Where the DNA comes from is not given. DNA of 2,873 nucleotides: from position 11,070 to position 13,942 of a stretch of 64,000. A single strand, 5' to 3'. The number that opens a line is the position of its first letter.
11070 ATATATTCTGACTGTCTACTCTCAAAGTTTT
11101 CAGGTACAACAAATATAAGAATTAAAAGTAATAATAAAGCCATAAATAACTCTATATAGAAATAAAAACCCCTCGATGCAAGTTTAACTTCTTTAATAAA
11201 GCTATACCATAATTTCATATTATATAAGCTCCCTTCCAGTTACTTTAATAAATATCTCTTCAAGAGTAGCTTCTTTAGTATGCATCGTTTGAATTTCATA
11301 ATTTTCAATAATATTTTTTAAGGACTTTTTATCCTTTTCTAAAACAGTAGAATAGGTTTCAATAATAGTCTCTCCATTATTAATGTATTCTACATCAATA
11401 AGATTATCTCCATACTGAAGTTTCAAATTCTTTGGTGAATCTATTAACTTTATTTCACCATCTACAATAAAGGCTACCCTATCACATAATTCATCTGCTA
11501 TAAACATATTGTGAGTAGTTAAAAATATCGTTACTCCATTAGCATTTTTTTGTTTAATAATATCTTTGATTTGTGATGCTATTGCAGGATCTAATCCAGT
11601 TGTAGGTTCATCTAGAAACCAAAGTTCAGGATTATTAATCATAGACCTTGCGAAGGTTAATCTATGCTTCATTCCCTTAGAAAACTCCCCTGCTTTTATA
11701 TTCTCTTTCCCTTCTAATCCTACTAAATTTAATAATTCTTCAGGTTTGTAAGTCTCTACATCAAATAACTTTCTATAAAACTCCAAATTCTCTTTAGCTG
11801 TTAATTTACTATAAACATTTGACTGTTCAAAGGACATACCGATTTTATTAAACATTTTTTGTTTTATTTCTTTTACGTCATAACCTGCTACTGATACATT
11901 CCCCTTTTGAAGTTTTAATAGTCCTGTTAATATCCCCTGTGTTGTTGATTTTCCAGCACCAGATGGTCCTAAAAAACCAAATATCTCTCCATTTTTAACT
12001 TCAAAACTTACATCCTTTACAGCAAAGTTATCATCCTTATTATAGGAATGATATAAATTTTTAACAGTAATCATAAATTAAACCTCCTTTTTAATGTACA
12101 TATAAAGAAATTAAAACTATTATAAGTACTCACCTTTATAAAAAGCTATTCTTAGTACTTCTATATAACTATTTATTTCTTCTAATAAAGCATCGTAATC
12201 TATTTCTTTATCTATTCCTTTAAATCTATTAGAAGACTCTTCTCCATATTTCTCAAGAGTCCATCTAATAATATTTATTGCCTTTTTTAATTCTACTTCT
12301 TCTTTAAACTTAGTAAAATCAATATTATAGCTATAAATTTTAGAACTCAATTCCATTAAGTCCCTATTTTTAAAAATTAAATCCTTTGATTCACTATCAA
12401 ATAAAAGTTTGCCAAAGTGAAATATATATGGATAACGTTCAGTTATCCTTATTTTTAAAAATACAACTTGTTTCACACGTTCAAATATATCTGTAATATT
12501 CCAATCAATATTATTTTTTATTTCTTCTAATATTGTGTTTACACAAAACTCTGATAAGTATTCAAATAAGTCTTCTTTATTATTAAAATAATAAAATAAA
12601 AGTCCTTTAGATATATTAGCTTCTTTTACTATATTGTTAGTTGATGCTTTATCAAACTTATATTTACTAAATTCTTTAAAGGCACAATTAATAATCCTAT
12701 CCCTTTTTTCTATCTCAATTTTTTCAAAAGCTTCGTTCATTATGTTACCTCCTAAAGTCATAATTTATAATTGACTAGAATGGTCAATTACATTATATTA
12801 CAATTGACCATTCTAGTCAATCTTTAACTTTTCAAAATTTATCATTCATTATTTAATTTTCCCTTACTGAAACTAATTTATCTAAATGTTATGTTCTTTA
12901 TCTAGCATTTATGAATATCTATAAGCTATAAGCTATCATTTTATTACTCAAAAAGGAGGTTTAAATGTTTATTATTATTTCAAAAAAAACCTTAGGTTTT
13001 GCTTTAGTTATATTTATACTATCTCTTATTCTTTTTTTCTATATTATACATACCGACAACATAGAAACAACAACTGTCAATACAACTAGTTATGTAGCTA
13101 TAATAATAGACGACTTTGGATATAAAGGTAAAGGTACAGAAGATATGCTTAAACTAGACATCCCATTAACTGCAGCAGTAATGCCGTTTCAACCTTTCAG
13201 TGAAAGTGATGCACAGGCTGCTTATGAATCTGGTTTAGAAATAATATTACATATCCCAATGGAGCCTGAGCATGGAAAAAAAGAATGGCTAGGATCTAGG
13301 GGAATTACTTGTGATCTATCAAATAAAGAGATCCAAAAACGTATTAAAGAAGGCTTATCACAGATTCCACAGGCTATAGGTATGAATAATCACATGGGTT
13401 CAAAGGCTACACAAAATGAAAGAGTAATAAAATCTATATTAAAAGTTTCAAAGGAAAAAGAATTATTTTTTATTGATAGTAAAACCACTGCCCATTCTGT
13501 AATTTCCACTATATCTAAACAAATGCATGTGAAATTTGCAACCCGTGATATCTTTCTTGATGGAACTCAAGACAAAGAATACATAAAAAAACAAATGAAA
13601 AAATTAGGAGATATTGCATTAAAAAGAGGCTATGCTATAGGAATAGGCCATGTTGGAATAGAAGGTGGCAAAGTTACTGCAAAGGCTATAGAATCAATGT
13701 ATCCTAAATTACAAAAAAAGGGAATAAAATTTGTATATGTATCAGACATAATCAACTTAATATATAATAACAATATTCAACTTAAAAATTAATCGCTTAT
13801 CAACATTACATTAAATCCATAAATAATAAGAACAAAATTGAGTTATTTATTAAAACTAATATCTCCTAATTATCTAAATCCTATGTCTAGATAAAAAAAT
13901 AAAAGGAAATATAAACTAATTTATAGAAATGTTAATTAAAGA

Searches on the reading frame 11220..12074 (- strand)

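Call 45: search_protein_families(library=pfam, proteins=[window:11220-12074:-], max_evalue=1e-8)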
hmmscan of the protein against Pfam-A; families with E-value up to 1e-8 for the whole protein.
window:11220-12074:- (284 aa): 2 families
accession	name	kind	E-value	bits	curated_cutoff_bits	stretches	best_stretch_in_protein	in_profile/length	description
PF00005.33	ABC_tran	-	6.8e-29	101.7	25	1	19-159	1-137/137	ABC transporter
PF13304.12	AAA_21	-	8.1e-12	46.2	27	1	114-193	221-303/304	AAA domain, putative AbiEii toxin, Type IV TA system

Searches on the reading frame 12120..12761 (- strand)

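Call 45: search_protein_families(library=pfam, proteins=[window:12120-12761:-], max_evalue=1e-8)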
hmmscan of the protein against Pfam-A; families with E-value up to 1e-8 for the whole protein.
window:12120-12761:- (213 aa): 1 family
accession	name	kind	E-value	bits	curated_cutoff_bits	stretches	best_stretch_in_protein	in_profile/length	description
PF00440.29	TetR_N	-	3.4e-12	46.4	24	1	23-68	1-46/47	Bacterial regulatory proteins, tetR family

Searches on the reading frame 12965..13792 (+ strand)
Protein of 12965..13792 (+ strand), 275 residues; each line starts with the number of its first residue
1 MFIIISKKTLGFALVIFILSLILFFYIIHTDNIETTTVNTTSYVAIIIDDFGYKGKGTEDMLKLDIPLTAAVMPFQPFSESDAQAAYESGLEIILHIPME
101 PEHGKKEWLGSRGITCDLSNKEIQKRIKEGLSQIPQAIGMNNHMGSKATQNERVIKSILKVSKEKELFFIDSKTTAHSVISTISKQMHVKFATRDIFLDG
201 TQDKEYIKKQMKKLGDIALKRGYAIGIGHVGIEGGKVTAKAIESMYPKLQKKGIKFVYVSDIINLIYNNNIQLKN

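Call 45: search_protein_families(library=pfam, proteins=[window:12965-13792:+], max_evalue=1e-8)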
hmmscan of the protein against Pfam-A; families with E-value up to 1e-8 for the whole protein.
window:12965-13792:+ (275 aa): 1 family
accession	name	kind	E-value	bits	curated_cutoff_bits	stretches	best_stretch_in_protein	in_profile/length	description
PF04748.18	Polysacc_deac_2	-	8.8e-77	257.4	27.5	1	46-262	1-211/212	Divergent polysaccharide deacetylase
